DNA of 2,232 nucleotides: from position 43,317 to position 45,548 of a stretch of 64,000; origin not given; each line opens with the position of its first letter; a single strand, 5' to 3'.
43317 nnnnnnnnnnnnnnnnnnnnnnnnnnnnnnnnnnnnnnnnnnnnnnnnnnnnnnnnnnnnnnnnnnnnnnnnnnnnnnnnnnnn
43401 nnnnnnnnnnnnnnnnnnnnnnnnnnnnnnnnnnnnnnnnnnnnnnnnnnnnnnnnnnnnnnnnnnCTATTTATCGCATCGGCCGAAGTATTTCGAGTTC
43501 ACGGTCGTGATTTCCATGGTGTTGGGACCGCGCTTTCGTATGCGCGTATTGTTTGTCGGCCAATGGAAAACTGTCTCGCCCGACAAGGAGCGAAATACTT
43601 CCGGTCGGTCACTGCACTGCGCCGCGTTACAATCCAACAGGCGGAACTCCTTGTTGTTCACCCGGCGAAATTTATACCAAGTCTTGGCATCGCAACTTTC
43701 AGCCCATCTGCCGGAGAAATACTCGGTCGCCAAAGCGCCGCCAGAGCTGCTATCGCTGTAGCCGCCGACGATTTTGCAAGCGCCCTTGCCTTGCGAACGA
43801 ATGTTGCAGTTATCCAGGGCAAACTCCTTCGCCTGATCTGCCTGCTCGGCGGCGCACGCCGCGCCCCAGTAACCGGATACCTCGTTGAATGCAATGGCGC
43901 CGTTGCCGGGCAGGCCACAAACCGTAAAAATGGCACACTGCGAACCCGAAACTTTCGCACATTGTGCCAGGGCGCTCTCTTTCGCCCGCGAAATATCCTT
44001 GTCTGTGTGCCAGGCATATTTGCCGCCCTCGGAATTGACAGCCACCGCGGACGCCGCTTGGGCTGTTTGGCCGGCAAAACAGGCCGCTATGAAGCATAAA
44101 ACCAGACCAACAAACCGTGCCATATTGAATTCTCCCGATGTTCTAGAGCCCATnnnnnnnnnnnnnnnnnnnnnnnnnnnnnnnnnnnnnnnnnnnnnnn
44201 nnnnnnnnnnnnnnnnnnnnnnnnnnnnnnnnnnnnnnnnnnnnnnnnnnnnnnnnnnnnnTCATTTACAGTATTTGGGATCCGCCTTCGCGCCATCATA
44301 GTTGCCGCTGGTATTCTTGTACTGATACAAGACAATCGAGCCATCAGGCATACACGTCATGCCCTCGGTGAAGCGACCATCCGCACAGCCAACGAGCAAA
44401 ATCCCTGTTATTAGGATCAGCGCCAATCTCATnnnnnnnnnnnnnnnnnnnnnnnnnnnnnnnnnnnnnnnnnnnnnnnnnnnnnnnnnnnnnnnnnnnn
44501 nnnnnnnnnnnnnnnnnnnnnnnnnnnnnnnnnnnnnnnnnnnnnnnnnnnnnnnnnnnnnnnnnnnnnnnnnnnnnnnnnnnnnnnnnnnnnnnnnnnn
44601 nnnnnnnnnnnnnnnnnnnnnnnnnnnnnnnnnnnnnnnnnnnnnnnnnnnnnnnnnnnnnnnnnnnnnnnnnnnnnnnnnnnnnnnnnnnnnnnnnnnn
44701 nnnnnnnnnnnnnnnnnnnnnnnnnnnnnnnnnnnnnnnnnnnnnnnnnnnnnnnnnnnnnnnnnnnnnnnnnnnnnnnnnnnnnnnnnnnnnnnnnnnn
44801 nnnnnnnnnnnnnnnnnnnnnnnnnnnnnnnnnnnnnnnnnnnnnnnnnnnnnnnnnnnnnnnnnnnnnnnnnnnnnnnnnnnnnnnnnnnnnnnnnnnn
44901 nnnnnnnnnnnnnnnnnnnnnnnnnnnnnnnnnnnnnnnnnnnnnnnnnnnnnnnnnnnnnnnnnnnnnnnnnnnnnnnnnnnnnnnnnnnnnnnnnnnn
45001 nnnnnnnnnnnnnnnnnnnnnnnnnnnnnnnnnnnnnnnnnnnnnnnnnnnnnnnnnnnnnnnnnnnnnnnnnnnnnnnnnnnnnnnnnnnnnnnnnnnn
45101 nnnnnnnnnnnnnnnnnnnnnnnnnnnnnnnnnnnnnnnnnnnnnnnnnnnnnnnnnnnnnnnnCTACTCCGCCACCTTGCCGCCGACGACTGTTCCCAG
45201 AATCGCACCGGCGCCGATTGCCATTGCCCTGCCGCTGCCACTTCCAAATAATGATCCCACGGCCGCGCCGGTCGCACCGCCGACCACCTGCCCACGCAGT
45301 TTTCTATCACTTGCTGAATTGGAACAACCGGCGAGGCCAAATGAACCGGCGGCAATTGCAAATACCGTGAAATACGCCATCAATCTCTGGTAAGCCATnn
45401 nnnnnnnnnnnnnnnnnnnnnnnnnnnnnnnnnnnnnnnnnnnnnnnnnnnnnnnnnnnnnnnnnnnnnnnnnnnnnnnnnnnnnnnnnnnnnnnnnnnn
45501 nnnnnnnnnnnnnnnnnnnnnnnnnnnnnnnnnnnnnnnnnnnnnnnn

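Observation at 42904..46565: Lower-GC island of small secreted and lipoproteins, including an unannotated 56-aa lipoprotein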

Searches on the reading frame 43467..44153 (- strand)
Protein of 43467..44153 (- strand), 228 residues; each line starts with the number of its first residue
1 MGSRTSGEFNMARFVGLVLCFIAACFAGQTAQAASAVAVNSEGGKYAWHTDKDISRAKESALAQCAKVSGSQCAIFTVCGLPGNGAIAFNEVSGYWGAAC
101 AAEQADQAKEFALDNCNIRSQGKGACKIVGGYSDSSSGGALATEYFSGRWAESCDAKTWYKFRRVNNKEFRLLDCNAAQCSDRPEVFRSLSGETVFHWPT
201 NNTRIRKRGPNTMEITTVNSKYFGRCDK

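Call 3: search_protein_families(library=pfam, proteins=[window:43467-44153:-], max_evalue=0.1)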
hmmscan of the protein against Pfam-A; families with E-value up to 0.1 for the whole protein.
window:43467-44153:- (228 aa): 1 family
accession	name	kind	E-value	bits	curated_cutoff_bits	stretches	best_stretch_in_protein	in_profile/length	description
PF13827.11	DUF4189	-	9.9e-10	39.3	25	2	85-146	2-59/97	Domain of unknown function (DUF4189)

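Call 13: find_encoding_contigs(protein=window:43467-44123:-, flank=10000, max_places=10)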
Protein window:43467-44123:- (218 aa): no gene with exactly this product is on record in the collection.

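Call 23: search_protein_families(library=ncbifam, proteins=[window:43467-44123:-], max_evalue=0.1)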
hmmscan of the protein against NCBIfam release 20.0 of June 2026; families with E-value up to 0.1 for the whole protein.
window:43467-44123:- (218 aa): 0 families

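Call 28: search_solved_structures(query=window:43467-44123:-, max_evalue=1, show_alignments=2)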
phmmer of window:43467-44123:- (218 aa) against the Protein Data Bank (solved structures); distinct sequences matched with E-value up to 1: 0.

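Call 30: find_related_loci(query=window:43467-44123:-, collection=metagenome_contigs, flank=8000)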
Query window:43467-44123:- (218 aa) in metagenome_contigs; peptide patterns used: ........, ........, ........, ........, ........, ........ (x = any residue, [..] = any of these).
281 stretches matched a pattern, but none encodes a relative of the query by tblastn (E <= 1e-3).

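Call 33: find_related_loci(query=A1, collection=metagenome_contigs, flank=8000)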
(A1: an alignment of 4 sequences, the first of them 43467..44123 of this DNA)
Query A1 (218 aa) in metagenome_contigs; peptide patterns used: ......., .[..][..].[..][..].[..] (x = any residue, [..] = any of these).
130 stretches matched a pattern, but none encodes a relative of the query by tblastn (E <= 1e-3).

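Call 34: find_homologous_proteins(query=window:43467-44123:-, max_evalue=0.001)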
Query window:43467-44123:- (218 aa): 7 proteins with E <= 0.001 among 177 candidates.
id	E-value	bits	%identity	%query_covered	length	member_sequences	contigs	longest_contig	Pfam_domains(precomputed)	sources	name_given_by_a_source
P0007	2.3e-144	497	100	100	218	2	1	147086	PF13827.12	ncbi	-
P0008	2.1e-113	395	78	99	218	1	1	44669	PF13827.12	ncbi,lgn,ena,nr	ncbi:MAG: DUF4189 domain-containing protein [Proteobacteria bacterium]|nr:DUF4189 domain-containing 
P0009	3.9e-95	336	67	99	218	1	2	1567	PF13827.12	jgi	-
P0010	6.1e-95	335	73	87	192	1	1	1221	PF13827.12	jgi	jgi:hypothetical protein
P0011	9.4e-95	334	70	86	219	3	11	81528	PF13827.12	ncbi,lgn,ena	-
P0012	8.3e-84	299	61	96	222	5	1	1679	PF13827.12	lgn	-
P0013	1.5e-56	210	45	87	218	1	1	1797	PF13827.12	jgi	jgi:hypothetical protein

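Call 35: find_encoding_contigs(protein=P0011, flank=10000, max_places=6)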
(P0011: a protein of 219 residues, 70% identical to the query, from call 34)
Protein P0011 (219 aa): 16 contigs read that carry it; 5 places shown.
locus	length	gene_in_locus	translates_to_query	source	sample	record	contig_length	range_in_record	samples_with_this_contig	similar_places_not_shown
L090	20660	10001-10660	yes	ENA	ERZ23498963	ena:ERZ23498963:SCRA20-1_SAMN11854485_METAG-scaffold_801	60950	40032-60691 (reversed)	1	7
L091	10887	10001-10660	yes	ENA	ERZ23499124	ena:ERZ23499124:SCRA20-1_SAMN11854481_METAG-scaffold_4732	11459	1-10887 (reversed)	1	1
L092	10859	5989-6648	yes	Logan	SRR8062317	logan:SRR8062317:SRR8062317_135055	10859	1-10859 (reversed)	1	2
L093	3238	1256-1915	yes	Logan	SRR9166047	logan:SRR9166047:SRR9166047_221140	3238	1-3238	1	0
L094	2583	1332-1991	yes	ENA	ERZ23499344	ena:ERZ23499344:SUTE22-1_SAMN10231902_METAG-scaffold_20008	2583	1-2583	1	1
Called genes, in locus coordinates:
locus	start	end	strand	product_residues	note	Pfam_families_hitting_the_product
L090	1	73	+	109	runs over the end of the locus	?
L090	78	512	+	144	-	PF01245:Ribosomal_L19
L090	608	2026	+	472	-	PF00330:Aconitase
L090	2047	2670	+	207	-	PF00694:Aconitase_C, PF27512:LeuD, PF27434:LeuD_C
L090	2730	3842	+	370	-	PF00180:Iso_dh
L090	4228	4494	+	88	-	-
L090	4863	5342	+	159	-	-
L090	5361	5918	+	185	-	PF04366:Ysc84 (weak)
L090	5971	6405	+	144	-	PF13499:EF-hand_7 (faint), PF13833:EF-hand_8 (faint), PF00036:EF-hand_1 (faint), PF13202:EF-hand_5 (faint), PF13405:EF-hand_6 (faint)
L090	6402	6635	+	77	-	PF13441:Gly-zipper_YMGG (weak), PF05433:Rick_17kDa_Anti (weak)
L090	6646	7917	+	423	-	PF04966:OprB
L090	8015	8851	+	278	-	PF06629:MipA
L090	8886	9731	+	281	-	-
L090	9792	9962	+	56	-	-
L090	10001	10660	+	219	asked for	PF13827:DUF4189 (faint)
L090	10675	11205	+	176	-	-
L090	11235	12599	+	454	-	PF00211:Guanylate_cyc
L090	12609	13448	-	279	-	-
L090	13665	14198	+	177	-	-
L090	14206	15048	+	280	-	PF13145:Rotamase_2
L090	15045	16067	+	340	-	PF13795:HupE_UreJ_2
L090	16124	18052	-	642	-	PF12228:DUF3604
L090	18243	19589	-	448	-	PF03972:MmgE_PrpD_N, PF19305:MmgE_PrpD_C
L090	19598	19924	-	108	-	PF07978:NIPSNAP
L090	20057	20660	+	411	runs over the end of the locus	PF04055:Radical_SAM, PF13186:SPASM, PF02810:SEC-C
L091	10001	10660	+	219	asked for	PF13827:DUF4189 (faint)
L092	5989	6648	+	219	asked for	PF13827:DUF4189 (faint)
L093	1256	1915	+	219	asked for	PF13827:DUF4189 (faint)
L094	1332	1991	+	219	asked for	PF13827:DUF4189 (faint)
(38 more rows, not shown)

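Call 36: find_encoding_contigs(protein=P0013, flank=10000, max_places=4)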
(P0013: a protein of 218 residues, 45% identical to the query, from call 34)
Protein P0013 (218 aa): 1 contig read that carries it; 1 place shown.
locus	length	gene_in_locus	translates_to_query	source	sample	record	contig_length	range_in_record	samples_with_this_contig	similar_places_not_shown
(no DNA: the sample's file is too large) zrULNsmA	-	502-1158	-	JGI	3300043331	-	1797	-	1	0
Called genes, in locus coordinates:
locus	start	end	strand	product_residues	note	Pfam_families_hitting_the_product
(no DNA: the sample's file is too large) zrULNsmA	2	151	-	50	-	?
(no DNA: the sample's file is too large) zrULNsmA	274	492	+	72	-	-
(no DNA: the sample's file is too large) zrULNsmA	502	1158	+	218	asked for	PF13827:DUF4189 (faint)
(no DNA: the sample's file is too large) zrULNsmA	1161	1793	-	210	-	PF01370:Epimerase, PF16363:GDP_Man_Dehyd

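Call 79: search_protein_families(library=padloc, proteins=[window:43467-44123:-], max_evalue=0.01)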
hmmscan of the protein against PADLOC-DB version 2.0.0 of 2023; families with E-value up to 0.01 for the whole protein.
window:43467-44123:- (218 aa): 0 families

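Call 82: search_solved_structures(query=A1, max_evalue=1, show_alignments=1)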
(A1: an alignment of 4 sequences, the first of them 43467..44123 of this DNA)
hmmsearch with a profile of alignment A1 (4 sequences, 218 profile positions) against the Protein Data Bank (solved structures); distinct sequences matched with E-value up to 1: 0.

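Call 90: search_dna_similar(query=window:43467-44123:-, collection=plasmids, mode=protein, max_rows=10)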
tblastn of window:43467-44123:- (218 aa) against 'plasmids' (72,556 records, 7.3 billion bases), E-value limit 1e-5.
No match.

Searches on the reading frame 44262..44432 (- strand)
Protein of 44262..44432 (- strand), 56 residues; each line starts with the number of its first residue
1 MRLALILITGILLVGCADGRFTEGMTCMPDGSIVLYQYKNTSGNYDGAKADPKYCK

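Call 3: search_protein_families(library=pfam, proteins=[window:44262-44432:-], max_evalue=0.1)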
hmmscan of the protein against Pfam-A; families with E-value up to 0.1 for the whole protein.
window:44262-44432:- (56 aa): 0 families

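Call 14: find_homologous_proteins(query=window:44262-44432:-, max_evalue=0.01)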
Query window:44262-44432:- (56 aa): 3 proteins with E <= 0.01 among 3 candidates.
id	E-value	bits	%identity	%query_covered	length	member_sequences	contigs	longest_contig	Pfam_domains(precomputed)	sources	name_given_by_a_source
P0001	2.8e-31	123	100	100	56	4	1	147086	-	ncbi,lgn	-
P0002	3.9e-22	94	75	100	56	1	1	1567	-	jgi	-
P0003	1.7e-19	86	68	100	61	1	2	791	-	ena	-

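Call 15: find_encoding_contigs(protein=P0001, flank=10000, max_places=10)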
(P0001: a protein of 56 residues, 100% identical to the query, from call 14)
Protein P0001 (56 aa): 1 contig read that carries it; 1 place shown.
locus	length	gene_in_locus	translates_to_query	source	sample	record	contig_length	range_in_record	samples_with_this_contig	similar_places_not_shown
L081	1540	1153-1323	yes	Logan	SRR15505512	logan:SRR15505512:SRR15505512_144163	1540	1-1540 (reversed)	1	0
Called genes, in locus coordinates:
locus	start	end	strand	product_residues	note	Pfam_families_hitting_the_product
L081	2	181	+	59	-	?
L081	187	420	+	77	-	PF13441:Gly-zipper_YMGG (weak), PF05433:Rick_17kDa_Anti (weak)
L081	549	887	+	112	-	-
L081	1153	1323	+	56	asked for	-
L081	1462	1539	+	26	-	?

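Call 16: find_encoding_contigs(protein=P0002, flank=10000, max_places=10)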
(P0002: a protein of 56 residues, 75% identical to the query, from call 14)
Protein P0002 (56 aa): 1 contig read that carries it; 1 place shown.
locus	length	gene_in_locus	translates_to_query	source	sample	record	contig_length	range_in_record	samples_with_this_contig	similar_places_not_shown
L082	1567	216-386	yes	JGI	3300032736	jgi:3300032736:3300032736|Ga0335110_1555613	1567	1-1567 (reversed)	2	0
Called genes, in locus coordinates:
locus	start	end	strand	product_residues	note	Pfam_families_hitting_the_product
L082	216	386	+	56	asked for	-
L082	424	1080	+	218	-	PF13827:DUF4189 (faint)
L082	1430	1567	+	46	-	?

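Call 17: find_encoding_contigs(protein=P0003, flank=10000, max_places=10)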
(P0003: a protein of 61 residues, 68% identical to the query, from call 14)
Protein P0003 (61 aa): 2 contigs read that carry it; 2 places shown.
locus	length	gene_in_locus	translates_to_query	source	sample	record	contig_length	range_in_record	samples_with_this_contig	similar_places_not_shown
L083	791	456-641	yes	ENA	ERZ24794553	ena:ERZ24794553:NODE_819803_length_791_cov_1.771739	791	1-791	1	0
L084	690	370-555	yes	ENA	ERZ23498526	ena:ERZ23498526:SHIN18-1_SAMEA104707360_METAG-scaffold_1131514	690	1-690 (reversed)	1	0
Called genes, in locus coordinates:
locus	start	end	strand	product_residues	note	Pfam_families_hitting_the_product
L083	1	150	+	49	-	?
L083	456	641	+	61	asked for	-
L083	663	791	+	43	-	?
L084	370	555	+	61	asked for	-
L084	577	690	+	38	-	?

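Call 18: list_cluster_members(proteins=[P0001])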
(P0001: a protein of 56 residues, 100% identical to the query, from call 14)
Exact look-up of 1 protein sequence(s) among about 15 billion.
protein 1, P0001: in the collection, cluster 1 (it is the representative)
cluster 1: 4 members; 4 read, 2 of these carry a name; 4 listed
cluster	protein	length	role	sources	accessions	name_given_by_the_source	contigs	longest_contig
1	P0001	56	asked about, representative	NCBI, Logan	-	-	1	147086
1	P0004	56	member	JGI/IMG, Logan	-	hypothetical protein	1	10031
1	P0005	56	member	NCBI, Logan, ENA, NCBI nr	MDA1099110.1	MAG: hypothetical protein O2967_09000 [Proteobacteria bacterium] | hypothetical protein [Pseudomonadota bacterium]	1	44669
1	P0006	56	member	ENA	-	-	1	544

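Call 20: find_encoding_contigs(protein=P0005, flank=10000, max_places=10)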
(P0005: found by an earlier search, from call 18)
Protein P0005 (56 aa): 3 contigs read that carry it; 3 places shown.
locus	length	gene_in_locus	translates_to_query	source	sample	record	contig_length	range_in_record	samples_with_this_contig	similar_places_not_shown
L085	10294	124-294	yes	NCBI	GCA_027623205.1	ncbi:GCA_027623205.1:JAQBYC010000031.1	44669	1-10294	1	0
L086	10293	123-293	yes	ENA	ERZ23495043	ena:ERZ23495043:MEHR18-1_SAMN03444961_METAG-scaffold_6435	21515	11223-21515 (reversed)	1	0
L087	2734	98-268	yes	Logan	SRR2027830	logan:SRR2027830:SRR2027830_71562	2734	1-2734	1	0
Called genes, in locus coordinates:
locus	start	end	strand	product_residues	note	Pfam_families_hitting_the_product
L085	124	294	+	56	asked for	-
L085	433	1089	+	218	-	PF13827:DUF4189 (weak)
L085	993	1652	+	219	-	-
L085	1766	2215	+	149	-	-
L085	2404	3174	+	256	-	PF13795:HupE_UreJ_2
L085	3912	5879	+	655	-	PF07715:Plug, PF00593:TonB_dep_Rec_b-barrel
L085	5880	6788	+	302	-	PF01497:Peripla_BP_2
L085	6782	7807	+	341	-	PF01032:FecCD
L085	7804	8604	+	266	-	PF00005:ABC_tran, PF13304:AAA_21 (faint)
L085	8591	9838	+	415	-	PF03544:TonB_C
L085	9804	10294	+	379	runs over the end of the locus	PF21973:DUF6925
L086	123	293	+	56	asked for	-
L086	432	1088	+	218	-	PF13827:DUF4189 (weak)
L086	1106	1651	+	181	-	-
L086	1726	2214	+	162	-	-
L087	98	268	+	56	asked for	-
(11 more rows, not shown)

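Call 21: find_encoding_contigs(protein=P0004, flank=10000, max_places=10)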
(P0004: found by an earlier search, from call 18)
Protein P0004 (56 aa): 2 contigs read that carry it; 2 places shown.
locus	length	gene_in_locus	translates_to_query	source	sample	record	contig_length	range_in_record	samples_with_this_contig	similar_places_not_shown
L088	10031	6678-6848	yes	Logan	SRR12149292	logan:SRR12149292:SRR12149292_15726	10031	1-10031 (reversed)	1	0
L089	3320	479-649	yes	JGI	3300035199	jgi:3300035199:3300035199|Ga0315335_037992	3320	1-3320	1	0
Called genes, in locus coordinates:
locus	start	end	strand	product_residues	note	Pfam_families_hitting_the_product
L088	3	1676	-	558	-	?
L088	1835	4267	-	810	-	PF00924:MS_channel_2nd, PF21082:MS_channel_3rd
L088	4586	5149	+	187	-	PF04366:Ysc84 (weak)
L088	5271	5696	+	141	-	PF13833:EF-hand_8 (faint), PF00036:EF-hand_1 (faint), PF13202:EF-hand_5 (faint), PF13405:EF-hand_6 (faint), PF13499:EF-hand_7 (weak)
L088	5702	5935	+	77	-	PF13441:Gly-zipper_YMGG (weak), PF05433:Rick_17kDa_Anti (weak)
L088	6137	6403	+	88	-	-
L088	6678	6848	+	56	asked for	-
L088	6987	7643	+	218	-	PF13827:DUF4189 (faint)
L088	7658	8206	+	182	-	-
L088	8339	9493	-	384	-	PF04344:CheZ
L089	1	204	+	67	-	?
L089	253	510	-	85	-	-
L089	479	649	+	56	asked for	-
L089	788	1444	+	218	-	PF13827:DUF4189 (faint)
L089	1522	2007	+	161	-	-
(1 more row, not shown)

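Call 23: search_protein_families(library=ncbifam, proteins=[window:44262-44432:-], max_evalue=0.1)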
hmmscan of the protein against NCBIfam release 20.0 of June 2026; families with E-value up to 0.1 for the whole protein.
window:44262-44432:- (56 aa): 0 families

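Call 79: search_protein_families(library=padloc, proteins=[window:44262-44432:-], max_evalue=0.01)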
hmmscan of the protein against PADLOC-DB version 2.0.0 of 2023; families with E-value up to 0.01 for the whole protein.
window:44262-44432:- (56 aa): 0 families

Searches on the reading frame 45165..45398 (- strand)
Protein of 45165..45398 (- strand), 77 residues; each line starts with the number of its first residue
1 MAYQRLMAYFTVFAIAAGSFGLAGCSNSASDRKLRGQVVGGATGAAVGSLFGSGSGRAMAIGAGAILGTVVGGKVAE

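Call 3: search_protein_families(library=pfam, proteins=[window:45165-45398:-], max_evalue=0.1)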
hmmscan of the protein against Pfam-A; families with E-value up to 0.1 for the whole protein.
window:45165-45398:- (77 aa): 3 families
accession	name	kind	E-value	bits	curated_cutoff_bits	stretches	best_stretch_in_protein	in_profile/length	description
PF05433.20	Rick_17kDa_Anti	-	3.6e-06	27.2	24.2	1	36-75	2-42/43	Glycine zipper 2TM domain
PF13441.11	Gly-zipper_YMGG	-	4.4e-05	23.5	28.9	1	34-73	4-44/45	YMGG-like Gly-zipper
PF13488.11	Gly-zipper_Omp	-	0.0027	18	25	1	36-75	2-42/46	Glycine zipper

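Call 23: search_protein_families(library=ncbifam, proteins=[window:45165-45398:-], max_evalue=0.1)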
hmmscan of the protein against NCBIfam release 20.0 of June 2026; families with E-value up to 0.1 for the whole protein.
window:45165-45398:- (77 aa): 2 families
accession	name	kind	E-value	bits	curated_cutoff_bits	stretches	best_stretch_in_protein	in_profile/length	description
NF008437.0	PRK11280.1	equivalog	3.9e-06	26.8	99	1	31-76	68-113/179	hypothetical protein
NF053611.1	YiaD_Gzip_OmpA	equivalog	0.0013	18.5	175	1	17-75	5-67/206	YiaD family glycine zipper/OmpA-like lipoprotein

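Call 79: search_protein_families(library=padloc, proteins=[window:45165-45398:-], max_evalue=0.01)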
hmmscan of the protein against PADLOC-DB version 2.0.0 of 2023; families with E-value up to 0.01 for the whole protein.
window:45165-45398:- (77 aa): 0 families
